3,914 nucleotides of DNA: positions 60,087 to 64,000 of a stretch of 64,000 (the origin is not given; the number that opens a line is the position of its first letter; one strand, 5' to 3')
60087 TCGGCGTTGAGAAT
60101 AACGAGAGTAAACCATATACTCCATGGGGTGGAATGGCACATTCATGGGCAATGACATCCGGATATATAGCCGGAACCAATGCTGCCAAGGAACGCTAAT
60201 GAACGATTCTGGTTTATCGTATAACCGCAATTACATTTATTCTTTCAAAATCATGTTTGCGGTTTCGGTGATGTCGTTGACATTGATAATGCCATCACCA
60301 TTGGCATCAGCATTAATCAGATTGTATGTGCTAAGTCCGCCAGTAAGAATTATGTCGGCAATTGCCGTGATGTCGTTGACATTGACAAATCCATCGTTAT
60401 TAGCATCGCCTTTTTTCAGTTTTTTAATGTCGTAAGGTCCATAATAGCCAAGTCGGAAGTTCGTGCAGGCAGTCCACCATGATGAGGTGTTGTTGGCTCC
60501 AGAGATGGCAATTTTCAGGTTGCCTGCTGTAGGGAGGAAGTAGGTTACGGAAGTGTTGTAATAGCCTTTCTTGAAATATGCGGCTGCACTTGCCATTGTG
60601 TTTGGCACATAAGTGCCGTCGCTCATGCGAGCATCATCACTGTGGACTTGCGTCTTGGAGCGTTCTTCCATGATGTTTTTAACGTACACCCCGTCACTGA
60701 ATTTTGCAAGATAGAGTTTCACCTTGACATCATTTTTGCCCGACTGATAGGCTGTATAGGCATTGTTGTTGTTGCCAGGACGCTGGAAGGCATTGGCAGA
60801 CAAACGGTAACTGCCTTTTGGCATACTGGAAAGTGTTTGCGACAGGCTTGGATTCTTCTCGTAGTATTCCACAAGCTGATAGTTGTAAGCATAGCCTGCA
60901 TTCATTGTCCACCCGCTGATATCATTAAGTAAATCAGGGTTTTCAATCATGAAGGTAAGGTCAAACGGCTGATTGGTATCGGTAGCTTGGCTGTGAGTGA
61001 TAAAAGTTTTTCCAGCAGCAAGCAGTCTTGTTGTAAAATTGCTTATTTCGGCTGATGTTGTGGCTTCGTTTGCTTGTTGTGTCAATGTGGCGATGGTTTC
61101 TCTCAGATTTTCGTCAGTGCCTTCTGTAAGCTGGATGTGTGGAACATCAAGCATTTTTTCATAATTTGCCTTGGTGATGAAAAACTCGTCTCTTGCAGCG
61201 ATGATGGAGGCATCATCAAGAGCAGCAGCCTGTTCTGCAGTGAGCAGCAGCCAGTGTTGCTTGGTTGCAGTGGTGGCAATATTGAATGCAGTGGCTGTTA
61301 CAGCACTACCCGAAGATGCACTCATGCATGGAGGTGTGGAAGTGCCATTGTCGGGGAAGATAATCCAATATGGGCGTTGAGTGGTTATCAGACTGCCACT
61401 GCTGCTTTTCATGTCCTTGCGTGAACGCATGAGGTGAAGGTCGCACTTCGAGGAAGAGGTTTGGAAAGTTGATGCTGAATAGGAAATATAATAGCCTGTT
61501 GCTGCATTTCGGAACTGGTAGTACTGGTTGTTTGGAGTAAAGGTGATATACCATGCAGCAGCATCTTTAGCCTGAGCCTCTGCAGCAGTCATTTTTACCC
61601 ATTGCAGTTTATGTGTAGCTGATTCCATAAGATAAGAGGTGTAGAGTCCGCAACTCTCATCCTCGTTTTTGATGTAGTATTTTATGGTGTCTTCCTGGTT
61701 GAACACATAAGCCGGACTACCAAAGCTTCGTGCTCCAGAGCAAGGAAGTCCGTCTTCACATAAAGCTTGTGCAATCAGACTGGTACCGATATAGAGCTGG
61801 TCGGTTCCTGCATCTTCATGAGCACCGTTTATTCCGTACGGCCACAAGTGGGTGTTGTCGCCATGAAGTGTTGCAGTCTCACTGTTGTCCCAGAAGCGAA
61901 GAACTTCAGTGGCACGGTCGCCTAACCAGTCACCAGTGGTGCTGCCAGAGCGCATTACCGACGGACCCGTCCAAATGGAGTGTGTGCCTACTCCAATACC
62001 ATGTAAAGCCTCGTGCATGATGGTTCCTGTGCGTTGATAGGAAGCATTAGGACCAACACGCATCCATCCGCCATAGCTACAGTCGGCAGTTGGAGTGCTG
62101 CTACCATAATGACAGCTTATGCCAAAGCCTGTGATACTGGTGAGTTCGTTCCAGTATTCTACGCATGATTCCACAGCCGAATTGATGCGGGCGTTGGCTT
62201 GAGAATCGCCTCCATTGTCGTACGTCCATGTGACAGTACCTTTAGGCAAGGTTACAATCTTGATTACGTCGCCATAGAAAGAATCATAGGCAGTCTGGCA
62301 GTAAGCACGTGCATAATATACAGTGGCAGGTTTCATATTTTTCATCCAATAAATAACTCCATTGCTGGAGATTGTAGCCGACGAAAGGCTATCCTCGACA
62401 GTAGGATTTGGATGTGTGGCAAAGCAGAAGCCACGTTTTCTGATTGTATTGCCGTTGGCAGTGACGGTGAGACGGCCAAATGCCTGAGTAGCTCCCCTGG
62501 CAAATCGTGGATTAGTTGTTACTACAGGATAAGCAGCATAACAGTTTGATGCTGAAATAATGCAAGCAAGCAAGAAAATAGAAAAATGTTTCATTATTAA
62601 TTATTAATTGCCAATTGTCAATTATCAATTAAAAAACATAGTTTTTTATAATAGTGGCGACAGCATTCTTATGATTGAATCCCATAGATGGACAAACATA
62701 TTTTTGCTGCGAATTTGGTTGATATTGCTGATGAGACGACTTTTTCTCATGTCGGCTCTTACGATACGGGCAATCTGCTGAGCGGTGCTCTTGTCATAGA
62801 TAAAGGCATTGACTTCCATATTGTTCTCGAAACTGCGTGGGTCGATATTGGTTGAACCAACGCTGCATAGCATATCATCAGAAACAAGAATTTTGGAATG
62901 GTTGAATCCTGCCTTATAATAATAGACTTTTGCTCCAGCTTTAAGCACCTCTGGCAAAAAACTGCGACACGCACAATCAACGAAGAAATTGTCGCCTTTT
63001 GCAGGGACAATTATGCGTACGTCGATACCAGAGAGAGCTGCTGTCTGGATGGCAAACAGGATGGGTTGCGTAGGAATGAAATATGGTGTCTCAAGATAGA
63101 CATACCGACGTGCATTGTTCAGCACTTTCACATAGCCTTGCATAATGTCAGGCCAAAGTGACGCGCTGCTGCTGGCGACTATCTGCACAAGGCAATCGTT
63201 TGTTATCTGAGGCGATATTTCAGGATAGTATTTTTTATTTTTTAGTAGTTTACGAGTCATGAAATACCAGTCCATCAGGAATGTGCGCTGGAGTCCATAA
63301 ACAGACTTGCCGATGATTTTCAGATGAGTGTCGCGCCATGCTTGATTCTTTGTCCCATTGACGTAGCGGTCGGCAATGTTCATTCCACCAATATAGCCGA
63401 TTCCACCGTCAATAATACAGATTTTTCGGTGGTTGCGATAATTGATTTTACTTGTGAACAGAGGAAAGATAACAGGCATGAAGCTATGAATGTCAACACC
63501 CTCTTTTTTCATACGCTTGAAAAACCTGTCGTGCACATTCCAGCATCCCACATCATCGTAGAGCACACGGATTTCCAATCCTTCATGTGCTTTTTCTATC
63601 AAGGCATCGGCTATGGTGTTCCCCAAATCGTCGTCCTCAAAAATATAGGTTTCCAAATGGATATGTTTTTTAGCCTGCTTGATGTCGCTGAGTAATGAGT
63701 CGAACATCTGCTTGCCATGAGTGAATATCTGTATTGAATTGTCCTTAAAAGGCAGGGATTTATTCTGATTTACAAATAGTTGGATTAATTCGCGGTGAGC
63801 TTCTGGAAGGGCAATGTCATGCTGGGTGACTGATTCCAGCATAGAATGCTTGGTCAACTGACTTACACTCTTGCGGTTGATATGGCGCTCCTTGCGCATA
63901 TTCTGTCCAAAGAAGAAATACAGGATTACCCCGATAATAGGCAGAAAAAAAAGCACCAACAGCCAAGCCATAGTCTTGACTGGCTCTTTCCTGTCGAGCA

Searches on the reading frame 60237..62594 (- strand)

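Call 12: search_protein_families(library=pfam, proteins=[window:60237-62594:-], max_evalue=0.001)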
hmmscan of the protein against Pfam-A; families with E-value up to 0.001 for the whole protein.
window:60237-62594:- (785 aa): 2 families
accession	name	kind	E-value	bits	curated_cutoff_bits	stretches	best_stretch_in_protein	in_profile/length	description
PF00404.24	Dockerin_1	-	2.1e-06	28.2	22.9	1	728-782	1-56/57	Dockerin type I domain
PF14200.12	RicinB_lectin_2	-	0.00066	20.8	25.6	0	339-376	43-80/89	Ricin-type beta-trefoil lectin domain-like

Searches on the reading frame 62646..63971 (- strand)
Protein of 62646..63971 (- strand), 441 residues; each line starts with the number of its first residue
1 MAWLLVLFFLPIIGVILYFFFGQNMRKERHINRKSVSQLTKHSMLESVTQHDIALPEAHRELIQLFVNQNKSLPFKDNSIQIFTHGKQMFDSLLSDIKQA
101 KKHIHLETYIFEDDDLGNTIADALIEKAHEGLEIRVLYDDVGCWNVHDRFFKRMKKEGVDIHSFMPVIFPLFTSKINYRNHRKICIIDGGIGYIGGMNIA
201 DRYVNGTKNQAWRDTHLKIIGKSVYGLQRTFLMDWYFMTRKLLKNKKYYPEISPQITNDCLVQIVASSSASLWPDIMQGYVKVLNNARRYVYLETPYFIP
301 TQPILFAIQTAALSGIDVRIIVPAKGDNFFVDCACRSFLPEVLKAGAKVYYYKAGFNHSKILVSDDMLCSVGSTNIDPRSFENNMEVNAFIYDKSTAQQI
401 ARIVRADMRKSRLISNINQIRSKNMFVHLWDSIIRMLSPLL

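Call 48: search_protein_families(library=pfam, proteins=[window:62646-63971:-], max_evalue=0.001)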
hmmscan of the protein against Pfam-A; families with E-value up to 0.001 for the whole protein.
window:62646-63971:- (441 aa): 3 families
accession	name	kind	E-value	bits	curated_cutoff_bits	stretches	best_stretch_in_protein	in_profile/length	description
PF13091.12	PLDc_2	-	4.2e-46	156.5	27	2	281-405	2-129/132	PLD-like domain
PF00614.28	PLDc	-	2.7e-15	56.1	21.9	2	178-203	3-28/28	Phospholipase D Active site motif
PF13396.11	PLDc_N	-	1.2e-06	28.8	23.3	1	1-23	20-42/42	Phospholipase_D-nuclease N-terminal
